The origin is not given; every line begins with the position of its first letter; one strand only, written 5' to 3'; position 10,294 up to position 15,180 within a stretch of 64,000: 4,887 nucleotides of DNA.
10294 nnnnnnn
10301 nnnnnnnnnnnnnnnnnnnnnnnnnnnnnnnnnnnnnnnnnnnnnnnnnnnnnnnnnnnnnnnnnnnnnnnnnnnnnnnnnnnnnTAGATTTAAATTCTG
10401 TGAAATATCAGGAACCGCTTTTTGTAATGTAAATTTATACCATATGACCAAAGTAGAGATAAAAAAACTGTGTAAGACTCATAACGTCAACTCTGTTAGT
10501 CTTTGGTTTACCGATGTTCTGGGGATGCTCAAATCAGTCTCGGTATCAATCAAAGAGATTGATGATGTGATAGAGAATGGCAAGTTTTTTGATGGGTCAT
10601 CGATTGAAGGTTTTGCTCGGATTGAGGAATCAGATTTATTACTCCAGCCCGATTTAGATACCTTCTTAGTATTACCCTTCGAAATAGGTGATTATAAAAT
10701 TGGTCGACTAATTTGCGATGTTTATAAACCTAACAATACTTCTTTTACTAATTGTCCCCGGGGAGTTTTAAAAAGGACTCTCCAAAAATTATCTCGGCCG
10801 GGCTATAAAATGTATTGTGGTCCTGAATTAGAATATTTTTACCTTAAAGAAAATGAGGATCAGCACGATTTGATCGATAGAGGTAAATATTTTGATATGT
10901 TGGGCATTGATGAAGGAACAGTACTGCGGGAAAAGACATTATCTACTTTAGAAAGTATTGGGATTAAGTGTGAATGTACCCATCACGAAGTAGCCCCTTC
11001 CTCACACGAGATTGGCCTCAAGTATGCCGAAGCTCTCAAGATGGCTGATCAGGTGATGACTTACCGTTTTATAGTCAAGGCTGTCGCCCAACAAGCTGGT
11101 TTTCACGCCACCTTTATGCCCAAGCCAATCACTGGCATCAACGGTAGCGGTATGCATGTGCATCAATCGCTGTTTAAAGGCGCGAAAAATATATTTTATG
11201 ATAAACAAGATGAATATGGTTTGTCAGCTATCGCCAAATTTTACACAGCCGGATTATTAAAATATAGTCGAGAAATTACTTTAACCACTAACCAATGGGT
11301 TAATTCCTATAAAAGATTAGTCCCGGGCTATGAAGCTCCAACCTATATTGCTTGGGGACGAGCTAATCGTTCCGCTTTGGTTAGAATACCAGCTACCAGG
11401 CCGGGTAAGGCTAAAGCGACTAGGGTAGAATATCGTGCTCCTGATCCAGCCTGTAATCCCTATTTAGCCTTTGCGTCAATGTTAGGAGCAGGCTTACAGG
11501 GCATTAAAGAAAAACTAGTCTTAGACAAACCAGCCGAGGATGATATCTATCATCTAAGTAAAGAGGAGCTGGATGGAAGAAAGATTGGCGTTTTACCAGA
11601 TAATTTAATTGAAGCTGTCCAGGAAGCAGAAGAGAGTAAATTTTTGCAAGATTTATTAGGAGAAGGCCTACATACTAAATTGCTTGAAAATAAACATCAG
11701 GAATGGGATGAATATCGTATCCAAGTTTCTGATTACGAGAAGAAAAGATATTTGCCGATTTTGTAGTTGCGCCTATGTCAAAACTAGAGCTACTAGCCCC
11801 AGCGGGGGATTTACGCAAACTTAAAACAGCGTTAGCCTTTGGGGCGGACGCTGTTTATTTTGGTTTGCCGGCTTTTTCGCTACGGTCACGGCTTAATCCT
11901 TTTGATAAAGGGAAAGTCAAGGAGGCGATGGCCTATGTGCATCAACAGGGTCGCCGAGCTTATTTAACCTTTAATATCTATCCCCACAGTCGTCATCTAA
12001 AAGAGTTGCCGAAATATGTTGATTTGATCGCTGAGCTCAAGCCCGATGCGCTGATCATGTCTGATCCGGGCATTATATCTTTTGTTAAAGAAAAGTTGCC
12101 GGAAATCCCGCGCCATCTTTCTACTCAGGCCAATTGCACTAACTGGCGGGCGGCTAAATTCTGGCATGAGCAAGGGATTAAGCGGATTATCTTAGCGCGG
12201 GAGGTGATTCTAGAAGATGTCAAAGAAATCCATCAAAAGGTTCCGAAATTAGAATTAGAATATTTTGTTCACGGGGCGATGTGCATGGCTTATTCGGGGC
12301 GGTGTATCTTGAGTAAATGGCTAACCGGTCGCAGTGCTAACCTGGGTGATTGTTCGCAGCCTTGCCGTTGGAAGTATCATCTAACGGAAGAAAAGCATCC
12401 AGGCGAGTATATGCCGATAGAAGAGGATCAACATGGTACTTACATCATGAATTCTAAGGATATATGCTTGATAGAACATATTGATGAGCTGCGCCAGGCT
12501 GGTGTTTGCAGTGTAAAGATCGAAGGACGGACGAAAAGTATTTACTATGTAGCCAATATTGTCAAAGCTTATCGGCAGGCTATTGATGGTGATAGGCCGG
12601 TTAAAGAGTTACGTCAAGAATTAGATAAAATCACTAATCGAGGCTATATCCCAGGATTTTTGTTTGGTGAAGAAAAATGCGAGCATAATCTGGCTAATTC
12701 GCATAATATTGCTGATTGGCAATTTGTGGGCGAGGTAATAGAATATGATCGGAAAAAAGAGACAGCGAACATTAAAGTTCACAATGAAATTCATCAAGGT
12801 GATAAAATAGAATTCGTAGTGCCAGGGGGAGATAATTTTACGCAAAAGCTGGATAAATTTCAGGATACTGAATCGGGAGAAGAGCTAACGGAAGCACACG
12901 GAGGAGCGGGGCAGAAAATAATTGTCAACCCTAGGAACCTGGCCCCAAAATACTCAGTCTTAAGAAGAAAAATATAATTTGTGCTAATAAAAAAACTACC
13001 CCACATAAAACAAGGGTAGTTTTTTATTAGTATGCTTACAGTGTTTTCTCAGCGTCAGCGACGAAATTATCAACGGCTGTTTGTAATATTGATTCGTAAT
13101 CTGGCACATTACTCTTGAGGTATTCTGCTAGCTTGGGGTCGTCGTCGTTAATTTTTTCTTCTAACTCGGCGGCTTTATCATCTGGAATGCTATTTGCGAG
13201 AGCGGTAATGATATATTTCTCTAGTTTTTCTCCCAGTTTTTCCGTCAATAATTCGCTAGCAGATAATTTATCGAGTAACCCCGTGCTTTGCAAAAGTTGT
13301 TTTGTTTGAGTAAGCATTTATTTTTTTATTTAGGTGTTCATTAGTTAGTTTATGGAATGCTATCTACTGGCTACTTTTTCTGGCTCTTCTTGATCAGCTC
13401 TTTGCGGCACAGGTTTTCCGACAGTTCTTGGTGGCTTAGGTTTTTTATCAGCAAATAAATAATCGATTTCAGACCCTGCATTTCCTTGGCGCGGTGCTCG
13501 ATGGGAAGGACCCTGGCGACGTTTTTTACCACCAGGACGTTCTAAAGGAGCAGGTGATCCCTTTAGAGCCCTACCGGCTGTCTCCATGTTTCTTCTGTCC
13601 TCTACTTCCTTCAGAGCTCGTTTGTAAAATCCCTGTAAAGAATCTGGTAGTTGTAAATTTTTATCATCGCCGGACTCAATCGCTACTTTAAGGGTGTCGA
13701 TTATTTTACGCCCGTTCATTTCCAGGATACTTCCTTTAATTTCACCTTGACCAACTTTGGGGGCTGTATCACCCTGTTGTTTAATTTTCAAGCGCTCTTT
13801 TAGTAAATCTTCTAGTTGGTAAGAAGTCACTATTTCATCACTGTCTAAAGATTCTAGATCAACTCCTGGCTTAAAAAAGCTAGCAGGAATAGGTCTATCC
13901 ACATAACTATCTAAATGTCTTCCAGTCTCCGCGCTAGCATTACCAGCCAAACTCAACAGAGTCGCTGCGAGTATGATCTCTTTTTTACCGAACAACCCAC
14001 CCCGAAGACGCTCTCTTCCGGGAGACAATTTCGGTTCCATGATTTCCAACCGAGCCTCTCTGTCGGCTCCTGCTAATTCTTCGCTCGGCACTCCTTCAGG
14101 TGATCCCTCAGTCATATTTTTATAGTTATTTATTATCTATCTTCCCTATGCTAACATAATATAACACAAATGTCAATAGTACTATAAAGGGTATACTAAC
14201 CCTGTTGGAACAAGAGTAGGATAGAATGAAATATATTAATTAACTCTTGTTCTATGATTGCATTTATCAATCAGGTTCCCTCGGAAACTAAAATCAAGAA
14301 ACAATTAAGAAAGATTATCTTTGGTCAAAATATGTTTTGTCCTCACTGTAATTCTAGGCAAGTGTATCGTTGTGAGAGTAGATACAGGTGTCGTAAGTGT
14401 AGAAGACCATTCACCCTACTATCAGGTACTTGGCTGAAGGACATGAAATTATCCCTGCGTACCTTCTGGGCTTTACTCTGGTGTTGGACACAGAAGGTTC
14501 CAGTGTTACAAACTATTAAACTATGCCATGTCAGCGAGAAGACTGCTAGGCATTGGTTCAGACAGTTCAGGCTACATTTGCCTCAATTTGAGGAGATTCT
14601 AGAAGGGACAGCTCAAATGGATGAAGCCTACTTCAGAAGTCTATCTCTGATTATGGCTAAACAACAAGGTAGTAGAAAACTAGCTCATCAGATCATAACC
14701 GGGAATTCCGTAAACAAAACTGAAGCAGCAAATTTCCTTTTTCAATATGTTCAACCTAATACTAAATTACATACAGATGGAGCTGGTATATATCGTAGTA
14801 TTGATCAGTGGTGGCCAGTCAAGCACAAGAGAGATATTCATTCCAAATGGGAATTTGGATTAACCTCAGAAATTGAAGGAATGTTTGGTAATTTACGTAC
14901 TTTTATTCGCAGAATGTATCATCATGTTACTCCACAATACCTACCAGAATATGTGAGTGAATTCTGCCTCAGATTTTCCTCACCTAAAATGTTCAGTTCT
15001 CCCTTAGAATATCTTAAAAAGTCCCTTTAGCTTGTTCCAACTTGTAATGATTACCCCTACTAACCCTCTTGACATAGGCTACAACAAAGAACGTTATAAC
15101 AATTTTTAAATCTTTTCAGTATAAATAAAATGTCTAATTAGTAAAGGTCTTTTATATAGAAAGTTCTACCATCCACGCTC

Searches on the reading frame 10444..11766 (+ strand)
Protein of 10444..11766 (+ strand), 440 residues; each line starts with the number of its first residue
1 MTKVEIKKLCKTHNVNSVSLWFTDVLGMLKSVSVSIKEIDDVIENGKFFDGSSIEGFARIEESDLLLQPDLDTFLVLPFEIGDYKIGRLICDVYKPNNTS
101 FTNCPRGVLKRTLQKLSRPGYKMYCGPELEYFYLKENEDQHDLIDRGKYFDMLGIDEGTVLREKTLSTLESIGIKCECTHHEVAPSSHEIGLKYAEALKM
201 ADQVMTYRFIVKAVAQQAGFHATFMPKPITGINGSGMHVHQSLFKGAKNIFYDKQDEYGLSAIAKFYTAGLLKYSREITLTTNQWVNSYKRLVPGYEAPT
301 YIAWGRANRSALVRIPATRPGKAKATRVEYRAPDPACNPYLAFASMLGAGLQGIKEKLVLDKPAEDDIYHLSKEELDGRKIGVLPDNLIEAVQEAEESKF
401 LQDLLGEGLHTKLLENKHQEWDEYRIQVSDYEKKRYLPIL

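Call 60: search_protein_families(library=pfam, max_evalue=0.00001, proteins=[window:10444-11766:+])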
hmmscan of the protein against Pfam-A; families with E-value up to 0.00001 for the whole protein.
window:10444-11766:+ (440 aa): 2 families
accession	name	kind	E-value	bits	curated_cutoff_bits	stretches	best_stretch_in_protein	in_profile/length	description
PF00120.29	Gln-synt_C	-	9.4e-119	396.9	24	1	103-436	2-344/344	Glutamine synthetase, catalytic domain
PF03951.24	Gln-synt_N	-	2.3e-26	91.6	33.4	1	14-96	1-82/82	Glutamine synthetase, beta-Grasp domain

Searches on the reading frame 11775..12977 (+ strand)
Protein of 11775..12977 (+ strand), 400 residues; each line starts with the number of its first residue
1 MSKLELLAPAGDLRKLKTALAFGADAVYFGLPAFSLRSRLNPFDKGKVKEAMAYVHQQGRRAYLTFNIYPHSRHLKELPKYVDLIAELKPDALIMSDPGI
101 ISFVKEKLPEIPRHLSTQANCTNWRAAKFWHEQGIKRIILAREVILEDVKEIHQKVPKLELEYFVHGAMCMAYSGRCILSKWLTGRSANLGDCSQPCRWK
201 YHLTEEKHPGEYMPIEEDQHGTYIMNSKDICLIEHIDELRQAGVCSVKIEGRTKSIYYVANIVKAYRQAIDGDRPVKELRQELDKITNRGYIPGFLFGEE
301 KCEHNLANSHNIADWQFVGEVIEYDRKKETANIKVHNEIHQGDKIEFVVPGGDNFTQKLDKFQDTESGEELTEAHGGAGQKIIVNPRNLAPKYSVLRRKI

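Call 60: search_protein_families(library=pfam, max_evalue=0.00001, proteins=[window:11775-12977:+])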
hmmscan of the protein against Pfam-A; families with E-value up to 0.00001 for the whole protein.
window:11775-12977:+ (400 aa): 2 families
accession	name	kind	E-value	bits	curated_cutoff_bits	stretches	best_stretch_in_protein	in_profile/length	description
PF01136.24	Peptidase_U32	-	9.9e-95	316.7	22.4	1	75-300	1-231/233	Peptidase family U32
PF16325.11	Peptidase_U32_C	-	2e-15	57.1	28.2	1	314-397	2-83/83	Peptidase family U32 C-terminal domain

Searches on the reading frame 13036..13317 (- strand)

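Call 60: search_protein_families(library=pfam, max_evalue=0.00001, proteins=[window:13036-13317:-])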
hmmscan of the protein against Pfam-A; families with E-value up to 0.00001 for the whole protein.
window:13036-13317:- (93 aa): 1 family
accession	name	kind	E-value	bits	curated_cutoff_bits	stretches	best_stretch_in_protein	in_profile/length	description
PF18908.5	DUF5663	-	1.1e-06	29.5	23.7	1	22-87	16-82/84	Protein of unknown function (DUF5663)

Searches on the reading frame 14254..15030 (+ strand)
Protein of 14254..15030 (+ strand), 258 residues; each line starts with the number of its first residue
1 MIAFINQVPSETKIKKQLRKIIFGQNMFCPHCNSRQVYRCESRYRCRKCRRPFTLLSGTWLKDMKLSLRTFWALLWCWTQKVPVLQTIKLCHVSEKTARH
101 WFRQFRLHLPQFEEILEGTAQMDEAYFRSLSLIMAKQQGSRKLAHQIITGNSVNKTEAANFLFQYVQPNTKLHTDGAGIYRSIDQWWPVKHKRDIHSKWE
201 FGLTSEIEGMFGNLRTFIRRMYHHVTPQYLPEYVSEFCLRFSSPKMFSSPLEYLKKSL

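Call 60: search_protein_families(library=pfam, max_evalue=0.00001, proteins=[window:14254-15030:+])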
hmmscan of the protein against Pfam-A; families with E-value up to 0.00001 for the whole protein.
window:14254-15030:+ (258 aa): 2 families
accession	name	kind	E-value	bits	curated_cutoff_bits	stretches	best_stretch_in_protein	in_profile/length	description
PF12762.13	DDE_Tnp_IS1595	-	2.6e-14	53.9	27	1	149-241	57-152/153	ISXO2-like transposase domain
PF12760.12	Zn_ribbon_IS1595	-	1.5e-07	31.7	25.4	1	9-51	1-45/46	Transposase zinc-ribbon domain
